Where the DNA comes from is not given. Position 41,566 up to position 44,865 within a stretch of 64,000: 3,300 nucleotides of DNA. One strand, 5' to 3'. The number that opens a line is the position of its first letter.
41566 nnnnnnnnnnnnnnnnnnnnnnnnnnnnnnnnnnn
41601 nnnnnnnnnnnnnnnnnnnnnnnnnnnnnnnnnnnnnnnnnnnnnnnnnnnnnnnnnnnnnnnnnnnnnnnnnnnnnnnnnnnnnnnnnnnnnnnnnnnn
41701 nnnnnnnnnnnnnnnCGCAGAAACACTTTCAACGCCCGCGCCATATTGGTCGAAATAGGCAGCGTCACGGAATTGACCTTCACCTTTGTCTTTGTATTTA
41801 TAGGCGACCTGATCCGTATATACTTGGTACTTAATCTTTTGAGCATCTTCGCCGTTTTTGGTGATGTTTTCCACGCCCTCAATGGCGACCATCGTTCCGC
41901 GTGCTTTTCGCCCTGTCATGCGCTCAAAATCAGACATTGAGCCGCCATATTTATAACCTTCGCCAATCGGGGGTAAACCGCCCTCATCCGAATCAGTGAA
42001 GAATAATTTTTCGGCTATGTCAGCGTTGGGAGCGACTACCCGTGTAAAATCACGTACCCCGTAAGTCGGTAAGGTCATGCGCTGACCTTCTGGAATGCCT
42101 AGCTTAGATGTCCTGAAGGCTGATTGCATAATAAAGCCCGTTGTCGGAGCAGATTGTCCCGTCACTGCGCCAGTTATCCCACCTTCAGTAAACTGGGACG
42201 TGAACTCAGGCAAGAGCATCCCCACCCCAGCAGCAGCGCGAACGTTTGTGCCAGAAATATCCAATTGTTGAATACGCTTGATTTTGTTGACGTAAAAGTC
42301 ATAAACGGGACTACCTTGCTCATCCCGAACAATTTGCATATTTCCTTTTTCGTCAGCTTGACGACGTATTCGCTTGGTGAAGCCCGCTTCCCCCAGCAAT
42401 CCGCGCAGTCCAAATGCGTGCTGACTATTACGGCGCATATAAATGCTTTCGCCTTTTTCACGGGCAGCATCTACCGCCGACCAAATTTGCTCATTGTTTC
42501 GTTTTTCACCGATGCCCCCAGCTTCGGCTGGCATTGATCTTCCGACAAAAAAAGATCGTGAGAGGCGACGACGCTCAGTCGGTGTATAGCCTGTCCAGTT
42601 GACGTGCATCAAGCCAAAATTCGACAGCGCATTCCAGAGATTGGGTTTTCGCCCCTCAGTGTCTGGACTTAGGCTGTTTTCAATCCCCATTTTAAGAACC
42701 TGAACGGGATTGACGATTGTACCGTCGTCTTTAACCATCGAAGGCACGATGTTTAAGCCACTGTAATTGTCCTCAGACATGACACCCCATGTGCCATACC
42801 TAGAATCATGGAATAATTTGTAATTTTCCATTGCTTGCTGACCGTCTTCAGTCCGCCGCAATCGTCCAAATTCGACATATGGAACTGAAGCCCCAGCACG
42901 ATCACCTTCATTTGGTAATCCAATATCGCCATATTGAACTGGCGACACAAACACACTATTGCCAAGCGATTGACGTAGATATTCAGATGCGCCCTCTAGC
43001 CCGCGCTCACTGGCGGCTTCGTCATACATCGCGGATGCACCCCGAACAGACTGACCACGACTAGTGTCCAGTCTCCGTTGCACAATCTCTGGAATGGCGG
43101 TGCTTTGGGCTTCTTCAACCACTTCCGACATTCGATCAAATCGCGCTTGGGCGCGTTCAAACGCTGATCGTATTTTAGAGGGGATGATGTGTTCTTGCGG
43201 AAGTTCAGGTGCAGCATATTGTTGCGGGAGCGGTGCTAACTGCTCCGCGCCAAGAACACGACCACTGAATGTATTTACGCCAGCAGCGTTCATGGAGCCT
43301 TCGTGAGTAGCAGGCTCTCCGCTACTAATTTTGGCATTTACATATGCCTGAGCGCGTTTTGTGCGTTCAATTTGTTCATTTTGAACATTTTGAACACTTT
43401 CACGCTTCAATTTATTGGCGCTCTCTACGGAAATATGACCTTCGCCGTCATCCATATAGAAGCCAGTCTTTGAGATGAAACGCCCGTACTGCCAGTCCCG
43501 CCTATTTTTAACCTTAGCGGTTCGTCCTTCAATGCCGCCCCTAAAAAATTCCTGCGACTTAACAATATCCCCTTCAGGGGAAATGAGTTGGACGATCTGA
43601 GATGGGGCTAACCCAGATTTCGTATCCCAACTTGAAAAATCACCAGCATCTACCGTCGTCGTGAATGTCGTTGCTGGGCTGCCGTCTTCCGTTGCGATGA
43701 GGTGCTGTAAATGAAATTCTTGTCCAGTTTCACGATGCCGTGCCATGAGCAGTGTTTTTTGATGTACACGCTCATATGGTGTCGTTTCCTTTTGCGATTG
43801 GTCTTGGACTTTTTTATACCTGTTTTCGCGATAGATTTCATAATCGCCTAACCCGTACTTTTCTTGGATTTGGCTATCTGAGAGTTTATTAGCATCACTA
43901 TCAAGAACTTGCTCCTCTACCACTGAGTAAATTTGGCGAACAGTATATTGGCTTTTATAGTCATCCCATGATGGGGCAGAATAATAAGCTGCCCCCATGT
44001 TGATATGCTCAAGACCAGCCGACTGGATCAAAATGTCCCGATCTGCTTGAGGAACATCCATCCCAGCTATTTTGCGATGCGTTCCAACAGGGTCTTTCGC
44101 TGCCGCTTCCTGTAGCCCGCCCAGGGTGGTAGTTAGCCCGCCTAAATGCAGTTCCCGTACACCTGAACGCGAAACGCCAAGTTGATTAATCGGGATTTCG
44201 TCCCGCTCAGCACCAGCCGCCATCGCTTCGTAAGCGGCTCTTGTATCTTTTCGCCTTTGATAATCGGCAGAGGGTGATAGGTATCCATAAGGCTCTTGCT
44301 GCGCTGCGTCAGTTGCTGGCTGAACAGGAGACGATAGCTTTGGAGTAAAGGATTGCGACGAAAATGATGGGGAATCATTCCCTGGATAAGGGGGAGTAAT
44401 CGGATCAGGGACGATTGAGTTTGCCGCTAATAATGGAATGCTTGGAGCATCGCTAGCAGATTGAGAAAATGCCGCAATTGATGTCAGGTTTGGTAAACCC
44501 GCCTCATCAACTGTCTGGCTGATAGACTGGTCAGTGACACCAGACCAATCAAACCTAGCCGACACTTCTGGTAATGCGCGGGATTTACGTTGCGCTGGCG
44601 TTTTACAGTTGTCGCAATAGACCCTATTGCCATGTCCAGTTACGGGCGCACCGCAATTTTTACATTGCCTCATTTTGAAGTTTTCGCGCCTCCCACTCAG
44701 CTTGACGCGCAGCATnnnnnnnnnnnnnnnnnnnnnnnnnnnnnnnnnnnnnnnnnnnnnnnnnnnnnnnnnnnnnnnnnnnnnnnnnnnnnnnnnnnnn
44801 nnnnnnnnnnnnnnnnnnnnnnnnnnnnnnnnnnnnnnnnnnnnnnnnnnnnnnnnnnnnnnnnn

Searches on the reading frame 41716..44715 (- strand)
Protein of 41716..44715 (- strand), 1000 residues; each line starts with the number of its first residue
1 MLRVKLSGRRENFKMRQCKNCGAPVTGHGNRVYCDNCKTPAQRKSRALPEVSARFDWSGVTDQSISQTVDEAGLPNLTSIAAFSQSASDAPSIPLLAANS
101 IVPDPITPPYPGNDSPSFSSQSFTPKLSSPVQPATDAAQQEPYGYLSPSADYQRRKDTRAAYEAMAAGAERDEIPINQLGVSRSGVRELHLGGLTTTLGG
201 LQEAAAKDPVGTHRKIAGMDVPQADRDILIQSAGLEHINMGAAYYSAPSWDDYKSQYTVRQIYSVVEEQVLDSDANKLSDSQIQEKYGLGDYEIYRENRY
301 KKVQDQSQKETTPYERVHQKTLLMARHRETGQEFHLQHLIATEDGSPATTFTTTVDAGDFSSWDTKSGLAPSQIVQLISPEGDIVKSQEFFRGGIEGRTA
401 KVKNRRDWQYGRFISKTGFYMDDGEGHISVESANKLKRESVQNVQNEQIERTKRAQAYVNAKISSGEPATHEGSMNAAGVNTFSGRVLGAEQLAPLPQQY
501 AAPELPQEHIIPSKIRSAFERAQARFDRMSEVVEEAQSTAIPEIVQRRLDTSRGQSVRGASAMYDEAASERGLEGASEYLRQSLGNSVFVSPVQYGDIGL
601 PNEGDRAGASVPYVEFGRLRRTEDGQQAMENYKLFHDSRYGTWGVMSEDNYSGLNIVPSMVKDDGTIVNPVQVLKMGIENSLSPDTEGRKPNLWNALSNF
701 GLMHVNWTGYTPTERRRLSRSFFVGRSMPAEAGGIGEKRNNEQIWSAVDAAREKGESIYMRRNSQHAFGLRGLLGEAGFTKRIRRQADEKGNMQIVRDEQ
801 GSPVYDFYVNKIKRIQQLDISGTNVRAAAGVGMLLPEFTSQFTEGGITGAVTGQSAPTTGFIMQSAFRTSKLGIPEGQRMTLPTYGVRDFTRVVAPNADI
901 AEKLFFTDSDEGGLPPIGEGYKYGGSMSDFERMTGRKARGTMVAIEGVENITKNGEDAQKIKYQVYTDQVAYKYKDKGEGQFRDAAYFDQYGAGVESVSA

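Call 8: search_dna_similar(query=window:41716-44715:-, collection=phages, mode=protein, max_rows=15)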
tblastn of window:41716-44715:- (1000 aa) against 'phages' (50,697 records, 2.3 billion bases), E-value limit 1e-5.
No match.
